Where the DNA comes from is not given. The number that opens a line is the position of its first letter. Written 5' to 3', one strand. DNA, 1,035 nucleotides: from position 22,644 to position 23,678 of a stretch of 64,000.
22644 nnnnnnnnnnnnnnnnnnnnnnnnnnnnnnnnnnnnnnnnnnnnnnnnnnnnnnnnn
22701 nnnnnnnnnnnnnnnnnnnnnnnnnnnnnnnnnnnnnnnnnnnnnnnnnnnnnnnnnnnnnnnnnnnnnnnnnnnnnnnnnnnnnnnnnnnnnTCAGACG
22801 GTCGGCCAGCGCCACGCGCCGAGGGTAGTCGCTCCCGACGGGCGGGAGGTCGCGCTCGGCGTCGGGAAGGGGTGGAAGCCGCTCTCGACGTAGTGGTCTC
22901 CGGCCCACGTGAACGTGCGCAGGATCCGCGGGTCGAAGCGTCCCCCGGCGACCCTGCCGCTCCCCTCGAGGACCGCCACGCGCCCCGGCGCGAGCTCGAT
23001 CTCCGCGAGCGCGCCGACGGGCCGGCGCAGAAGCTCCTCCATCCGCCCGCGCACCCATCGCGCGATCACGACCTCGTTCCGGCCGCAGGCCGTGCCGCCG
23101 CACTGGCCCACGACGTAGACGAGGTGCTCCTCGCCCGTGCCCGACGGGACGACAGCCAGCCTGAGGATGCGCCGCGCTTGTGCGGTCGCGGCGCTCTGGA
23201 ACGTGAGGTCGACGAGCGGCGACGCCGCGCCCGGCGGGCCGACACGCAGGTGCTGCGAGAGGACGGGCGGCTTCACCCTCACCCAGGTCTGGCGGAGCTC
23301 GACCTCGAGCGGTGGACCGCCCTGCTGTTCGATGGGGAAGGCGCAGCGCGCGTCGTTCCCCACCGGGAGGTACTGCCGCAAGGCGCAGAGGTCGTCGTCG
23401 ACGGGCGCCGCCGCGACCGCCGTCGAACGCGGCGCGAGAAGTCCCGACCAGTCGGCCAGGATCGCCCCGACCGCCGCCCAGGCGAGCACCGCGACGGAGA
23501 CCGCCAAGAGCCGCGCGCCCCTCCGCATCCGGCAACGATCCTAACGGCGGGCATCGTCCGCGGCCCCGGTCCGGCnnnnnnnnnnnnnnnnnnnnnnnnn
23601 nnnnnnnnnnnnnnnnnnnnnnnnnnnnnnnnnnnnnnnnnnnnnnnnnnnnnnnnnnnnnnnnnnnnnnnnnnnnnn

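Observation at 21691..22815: MidA/NDUFAF7-family methyltransferase sits at the end of the NuoD-containing cluster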

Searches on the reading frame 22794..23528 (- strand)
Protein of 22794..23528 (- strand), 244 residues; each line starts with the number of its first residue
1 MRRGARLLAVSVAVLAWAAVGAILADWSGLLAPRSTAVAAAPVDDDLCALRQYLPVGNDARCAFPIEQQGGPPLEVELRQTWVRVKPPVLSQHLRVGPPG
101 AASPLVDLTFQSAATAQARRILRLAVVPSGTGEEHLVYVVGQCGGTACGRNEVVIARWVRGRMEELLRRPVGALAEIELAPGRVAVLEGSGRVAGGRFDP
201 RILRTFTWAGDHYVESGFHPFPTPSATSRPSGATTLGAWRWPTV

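Call 8: search_protein_families(library=pfam, proteins=[window:22794-23528:-])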
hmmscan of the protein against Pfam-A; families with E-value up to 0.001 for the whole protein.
window:22794-23528:- (244 aa): 0 families

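Call 91: search_protein_families(library=ncbifam, proteins=[window:22794-23528:-], max_evalue=0.00001)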
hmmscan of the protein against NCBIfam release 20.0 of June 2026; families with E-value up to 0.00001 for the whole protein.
window:22794-23528:- (244 aa): 0 families
